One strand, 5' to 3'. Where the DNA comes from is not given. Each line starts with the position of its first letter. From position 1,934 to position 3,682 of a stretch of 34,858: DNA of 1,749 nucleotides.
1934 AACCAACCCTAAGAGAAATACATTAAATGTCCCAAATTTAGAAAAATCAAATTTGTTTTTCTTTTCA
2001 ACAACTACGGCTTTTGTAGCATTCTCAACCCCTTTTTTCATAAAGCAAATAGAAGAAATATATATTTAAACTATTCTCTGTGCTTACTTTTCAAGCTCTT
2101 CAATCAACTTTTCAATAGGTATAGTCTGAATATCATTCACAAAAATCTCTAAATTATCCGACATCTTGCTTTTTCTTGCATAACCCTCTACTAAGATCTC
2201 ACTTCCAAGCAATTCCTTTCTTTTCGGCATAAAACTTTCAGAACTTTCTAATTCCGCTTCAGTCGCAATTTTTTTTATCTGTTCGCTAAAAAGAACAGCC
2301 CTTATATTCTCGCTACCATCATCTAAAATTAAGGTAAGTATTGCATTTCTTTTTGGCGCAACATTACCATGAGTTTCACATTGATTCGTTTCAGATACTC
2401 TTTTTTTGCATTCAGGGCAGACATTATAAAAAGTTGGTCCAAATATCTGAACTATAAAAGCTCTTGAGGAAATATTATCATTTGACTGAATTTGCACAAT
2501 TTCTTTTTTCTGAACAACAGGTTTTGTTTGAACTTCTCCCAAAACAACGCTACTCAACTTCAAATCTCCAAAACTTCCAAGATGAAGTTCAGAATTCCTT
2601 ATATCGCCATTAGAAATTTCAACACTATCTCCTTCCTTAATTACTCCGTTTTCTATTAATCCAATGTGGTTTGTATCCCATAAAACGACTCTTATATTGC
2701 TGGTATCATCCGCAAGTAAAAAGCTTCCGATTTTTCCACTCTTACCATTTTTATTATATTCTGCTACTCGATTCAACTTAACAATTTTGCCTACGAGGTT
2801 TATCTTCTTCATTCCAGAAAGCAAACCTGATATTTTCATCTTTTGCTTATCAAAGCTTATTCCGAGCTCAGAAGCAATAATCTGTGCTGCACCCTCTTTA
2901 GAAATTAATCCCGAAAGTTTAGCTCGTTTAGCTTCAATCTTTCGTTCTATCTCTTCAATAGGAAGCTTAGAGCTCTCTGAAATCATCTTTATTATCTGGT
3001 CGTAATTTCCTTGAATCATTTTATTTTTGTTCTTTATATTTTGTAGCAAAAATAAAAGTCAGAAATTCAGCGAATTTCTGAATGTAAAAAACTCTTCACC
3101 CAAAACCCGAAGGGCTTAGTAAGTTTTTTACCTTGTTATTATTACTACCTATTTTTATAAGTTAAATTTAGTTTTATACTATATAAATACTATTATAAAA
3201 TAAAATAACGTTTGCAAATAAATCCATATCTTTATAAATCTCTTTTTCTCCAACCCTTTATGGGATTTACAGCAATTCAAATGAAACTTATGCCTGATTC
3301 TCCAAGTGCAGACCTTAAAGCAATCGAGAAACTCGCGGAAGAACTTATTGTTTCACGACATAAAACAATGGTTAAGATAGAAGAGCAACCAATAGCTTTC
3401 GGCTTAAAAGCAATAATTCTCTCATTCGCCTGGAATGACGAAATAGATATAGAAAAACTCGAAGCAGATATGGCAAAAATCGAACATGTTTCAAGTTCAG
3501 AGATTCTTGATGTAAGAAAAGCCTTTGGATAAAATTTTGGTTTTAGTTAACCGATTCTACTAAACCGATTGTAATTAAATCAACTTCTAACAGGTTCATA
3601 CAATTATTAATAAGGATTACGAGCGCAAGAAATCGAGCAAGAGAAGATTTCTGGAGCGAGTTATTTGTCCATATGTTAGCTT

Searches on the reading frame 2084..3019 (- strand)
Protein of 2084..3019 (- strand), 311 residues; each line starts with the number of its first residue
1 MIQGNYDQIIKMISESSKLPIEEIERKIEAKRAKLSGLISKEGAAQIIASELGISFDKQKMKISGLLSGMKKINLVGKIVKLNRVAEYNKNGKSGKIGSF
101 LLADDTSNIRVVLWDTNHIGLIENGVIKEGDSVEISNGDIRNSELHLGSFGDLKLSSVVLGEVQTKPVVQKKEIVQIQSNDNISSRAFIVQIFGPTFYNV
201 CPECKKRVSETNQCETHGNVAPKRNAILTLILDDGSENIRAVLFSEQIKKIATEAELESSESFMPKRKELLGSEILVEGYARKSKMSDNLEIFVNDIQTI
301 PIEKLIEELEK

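Call 13: search_protein_families(library=pfam, proteins=[window:2084-3019:-], max_evalue=0.01)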
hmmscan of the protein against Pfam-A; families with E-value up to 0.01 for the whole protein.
window:2084-3019:- (311 aa): 3 families
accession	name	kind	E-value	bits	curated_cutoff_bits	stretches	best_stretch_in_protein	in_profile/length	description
PF01336.31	tRNA_anti-codon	-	2e-11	44.1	27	2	76-143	4-60/75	OB-fold nucleic acid binding domain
PF17244.8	CDC24_OB3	-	0.00026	21.3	25.4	1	69-137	5-72/216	Cell division control protein 24, OB domain 3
PF09999.14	DUF2240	-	0.0014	18.7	22.3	1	6-58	87-139/144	Uncharacterized protein conserved in archaea (DUF2240)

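Call 73: find_encoding_contigs(protein=window:2084-3019:-, flank=1500, max_places=10)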
Protein window:2084-3019:- (311 aa): 4 contigs read that carry it; 2 places shown.
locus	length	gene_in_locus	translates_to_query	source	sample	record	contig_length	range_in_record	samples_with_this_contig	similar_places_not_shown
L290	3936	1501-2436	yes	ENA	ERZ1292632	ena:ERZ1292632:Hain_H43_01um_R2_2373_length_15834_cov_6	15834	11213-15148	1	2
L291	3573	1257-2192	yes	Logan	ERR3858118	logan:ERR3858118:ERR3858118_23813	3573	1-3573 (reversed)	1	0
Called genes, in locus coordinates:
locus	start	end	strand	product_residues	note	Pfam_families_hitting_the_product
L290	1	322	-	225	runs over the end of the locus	PF04677:CwfJ_C_1 (weak), PF11969:DcpS_C, PF01230:HIT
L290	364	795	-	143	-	-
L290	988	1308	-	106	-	PF00736:EF1_GNE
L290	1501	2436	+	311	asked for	PF01336:tRNA_anti-codon (faint)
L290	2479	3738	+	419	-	PF07690:MFS_1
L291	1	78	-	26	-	?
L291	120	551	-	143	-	-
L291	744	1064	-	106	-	PF00736:EF1_GNE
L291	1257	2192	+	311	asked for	PF01336:tRNA_anti-codon (faint)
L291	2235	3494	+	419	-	PF07690:MFS_1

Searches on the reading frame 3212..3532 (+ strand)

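Call 13: search_protein_families(library=pfam, proteins=[window:3212-3532:+], max_evalue=0.01)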
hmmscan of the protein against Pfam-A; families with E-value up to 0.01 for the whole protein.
window:3212-3532:+ (106 aa): 1 family
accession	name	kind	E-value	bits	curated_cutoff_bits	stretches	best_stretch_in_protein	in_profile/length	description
PF00736.24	EF1_GNE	-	2.1e-12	47.4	20.8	1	22-103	2-87/88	EF-1 guanine nucleotide exchange domain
